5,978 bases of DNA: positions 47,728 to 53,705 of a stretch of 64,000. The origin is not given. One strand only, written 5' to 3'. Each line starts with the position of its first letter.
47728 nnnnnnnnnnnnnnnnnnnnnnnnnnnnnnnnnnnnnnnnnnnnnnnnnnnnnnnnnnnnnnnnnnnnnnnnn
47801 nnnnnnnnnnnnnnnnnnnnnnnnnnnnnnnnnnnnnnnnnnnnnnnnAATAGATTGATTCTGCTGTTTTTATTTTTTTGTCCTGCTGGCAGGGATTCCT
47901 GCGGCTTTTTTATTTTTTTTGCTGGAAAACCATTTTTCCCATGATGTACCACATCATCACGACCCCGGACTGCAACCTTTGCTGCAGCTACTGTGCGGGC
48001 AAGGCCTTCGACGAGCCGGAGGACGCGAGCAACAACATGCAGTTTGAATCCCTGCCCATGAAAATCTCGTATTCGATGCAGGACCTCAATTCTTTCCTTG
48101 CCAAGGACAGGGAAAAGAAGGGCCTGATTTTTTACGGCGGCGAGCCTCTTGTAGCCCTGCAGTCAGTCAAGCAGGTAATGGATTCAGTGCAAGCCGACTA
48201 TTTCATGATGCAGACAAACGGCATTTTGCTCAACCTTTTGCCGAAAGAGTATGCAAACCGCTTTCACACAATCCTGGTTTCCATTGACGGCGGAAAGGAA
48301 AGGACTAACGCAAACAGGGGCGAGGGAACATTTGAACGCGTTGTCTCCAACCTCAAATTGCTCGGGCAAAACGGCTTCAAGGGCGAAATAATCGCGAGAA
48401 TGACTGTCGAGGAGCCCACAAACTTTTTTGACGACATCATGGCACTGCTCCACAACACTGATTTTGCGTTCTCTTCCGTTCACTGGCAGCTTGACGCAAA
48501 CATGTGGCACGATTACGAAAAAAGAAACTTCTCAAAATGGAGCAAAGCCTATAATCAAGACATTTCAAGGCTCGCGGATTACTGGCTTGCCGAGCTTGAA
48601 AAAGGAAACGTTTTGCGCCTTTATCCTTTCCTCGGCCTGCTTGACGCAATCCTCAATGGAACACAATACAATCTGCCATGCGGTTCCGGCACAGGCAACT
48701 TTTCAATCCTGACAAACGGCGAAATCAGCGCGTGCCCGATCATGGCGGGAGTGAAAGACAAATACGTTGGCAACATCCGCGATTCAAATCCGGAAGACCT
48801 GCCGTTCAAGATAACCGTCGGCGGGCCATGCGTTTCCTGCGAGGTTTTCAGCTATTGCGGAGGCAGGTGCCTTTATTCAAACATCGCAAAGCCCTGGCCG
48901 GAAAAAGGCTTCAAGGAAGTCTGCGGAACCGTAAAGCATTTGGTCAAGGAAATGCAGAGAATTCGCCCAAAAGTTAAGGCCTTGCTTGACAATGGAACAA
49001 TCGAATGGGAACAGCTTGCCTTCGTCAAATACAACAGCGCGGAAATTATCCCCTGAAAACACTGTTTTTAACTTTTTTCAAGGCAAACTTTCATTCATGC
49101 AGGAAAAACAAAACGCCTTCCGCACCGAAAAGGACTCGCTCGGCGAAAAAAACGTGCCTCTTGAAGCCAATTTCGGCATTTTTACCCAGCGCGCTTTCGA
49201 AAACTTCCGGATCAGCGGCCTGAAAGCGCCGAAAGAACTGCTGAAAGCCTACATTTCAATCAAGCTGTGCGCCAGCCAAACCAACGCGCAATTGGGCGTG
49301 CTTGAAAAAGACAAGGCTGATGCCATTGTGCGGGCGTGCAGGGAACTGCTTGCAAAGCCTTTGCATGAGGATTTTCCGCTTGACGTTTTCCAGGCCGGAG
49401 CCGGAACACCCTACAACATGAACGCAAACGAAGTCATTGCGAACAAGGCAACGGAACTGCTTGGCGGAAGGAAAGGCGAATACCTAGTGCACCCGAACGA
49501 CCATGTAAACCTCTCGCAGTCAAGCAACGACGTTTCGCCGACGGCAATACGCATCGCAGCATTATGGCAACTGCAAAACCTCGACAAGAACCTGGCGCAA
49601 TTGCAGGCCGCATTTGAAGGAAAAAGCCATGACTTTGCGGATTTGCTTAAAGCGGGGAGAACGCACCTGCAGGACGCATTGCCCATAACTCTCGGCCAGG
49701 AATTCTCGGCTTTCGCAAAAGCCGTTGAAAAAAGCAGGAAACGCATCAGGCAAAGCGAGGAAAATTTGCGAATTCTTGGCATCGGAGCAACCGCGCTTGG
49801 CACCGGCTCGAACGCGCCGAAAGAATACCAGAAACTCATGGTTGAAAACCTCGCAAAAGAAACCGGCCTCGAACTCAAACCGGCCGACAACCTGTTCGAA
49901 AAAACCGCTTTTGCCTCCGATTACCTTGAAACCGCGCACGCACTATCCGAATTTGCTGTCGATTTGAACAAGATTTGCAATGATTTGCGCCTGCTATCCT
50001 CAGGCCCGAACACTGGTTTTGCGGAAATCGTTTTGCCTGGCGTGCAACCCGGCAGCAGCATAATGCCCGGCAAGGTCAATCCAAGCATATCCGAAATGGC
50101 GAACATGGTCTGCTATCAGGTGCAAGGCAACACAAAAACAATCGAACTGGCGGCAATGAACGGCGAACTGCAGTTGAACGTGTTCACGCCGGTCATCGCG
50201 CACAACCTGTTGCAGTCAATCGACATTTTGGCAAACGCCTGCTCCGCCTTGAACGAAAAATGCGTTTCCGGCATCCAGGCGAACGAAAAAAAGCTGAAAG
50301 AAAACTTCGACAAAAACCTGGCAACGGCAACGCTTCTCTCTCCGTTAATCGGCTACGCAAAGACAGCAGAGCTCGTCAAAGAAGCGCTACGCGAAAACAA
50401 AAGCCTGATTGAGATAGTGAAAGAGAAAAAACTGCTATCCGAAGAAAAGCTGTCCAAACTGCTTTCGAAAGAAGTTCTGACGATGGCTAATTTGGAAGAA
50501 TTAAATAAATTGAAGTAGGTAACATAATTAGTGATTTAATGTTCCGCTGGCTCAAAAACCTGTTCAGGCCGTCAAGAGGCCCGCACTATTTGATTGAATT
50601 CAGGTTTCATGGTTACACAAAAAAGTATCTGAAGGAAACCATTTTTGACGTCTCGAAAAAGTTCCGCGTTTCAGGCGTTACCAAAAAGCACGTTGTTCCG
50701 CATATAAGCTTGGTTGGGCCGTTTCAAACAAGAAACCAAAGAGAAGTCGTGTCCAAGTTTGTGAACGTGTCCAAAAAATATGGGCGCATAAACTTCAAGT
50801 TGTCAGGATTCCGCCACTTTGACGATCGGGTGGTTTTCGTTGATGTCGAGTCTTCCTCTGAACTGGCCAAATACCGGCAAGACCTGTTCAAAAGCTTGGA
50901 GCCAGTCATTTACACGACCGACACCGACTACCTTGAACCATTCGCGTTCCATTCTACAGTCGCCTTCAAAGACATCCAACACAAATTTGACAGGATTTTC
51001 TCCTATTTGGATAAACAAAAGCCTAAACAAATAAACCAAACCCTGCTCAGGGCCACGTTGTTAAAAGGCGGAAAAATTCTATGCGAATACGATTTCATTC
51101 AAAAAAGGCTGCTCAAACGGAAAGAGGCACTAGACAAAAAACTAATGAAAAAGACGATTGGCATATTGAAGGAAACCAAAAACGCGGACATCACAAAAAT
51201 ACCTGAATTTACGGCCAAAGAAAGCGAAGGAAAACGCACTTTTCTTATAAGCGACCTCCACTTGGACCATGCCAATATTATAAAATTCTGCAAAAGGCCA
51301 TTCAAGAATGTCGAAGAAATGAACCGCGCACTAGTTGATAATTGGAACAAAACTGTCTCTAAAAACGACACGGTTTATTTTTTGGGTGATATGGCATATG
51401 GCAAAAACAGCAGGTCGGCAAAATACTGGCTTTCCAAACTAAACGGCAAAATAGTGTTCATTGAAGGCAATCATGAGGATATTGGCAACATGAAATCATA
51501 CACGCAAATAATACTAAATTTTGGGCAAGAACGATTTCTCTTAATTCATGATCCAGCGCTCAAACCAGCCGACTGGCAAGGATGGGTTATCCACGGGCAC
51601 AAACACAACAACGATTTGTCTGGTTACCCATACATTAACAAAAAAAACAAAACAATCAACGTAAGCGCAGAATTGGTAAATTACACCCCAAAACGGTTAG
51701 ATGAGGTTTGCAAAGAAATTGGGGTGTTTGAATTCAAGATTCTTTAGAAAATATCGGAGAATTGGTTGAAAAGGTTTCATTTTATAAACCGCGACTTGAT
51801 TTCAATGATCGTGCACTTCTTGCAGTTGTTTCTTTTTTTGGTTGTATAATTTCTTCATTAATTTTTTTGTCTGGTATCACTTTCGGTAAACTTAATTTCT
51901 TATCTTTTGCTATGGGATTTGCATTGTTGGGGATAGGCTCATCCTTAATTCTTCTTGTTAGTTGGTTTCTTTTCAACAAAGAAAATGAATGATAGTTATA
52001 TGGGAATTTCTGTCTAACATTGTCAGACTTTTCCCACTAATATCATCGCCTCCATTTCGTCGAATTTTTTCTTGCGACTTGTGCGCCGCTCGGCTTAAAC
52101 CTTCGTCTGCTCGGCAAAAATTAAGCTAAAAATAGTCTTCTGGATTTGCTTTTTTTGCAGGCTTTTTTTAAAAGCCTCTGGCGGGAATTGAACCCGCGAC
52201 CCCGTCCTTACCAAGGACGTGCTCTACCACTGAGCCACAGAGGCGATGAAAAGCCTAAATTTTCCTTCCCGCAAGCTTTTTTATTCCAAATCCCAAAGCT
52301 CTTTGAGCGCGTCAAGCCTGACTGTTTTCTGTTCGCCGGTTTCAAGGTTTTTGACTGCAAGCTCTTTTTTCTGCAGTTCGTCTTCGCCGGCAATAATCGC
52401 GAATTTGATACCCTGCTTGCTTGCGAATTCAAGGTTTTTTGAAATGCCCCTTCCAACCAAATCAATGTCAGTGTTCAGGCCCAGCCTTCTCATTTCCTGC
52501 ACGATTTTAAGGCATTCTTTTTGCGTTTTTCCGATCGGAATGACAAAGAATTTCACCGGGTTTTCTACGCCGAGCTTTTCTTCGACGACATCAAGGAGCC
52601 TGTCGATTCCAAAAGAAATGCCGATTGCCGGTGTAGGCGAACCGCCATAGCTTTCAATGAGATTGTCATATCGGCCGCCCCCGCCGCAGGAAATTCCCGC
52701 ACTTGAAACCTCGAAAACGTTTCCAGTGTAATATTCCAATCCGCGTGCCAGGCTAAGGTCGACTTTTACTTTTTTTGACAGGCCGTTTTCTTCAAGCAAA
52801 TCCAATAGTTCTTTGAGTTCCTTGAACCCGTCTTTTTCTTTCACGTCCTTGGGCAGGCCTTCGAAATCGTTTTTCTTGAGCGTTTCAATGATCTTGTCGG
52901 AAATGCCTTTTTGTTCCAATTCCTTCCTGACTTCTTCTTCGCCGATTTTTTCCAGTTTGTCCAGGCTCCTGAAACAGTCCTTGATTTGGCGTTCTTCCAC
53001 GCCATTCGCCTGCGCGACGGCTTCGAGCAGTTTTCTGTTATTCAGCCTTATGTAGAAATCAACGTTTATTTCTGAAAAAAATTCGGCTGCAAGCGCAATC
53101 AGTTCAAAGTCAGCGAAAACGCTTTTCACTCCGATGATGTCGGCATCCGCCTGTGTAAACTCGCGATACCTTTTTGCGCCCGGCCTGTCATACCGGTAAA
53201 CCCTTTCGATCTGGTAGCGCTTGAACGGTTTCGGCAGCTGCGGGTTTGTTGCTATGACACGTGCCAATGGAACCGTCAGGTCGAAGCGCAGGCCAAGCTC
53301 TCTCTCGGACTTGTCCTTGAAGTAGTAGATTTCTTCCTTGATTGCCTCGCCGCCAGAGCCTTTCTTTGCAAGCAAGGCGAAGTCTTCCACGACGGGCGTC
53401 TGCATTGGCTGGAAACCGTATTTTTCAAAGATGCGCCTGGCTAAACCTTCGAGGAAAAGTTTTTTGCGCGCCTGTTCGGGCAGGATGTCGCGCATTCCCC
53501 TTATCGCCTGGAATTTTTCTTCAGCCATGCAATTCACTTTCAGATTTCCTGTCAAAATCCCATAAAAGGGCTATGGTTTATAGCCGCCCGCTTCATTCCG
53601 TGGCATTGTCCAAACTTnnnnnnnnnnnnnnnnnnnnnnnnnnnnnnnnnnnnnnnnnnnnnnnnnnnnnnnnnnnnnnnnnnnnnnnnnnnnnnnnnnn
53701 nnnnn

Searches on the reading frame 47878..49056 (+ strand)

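Call 66: search_protein_families(library=pfam, proteins=[window:47878-49056:+], max_evalue=0.00001)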
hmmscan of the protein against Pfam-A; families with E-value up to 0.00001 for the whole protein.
window:47878-49056:+ (392 aa): 2 families
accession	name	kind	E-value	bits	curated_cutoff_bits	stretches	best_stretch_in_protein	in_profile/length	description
PF04055.27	Radical_SAM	-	8.2e-13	49.3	29.5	1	26-176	1-149/166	Radical SAM superfamily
PF13353.11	Fer4_12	-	7.2e-07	30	22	1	31-144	14-121/137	4Fe-4S single cluster domain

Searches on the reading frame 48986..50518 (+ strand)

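Call 66: search_protein_families(library=pfam, proteins=[window:48986-50518:+], max_evalue=0.00001)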
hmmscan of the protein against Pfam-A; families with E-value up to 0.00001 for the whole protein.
window:48986-50518:+ (510 aa): 2 families
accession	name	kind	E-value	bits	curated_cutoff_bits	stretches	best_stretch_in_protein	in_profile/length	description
PF00206.25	Lyase_1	-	2.2e-89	300.4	27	1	53-381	1-312/312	Lyase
PF10415.14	FumaraseC_C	-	1.2e-14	54.8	32.5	1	448-499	2-53/54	Fumarase C C-terminus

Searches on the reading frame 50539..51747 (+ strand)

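Call 66: search_protein_families(library=pfam, proteins=[window:50539-51747:+], max_evalue=0.00001)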
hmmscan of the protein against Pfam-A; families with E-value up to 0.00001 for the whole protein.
window:50539-51747:+ (402 aa): 1 family
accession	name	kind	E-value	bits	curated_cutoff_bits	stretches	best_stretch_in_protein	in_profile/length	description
PF13563.12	2_5_RNA_ligase2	-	1.7e-15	57.9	27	1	50-163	22-134/152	2'-5' RNA ligase superfamily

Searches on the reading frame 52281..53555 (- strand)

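Call 66: search_protein_families(library=pfam, proteins=[window:52281-53555:-], max_evalue=0.00001)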
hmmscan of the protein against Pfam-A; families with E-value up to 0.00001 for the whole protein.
window:52281-53555:- (424 aa): 4 families
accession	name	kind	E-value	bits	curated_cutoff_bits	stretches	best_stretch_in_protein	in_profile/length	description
PF13393.11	tRNA-synt_His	-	6.8e-46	157.4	25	1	20-320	1-308/308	Histidyl-tRNA synthetase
PF03129.25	HGTP_anticodon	-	3.1e-15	56.5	21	1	336-419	2-89/94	Anticodon binding domain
PF01409.25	tRNA-synt_2d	-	6.5e-08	32.8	19.8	1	40-173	27-164/246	tRNA synthetases class II core domain (F)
PF00587.30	tRNA-synt_2b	-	4.4e-07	30.6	29.3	1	77-176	1-108/179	tRNA synthetase class II core domain (G, H, P, S and T)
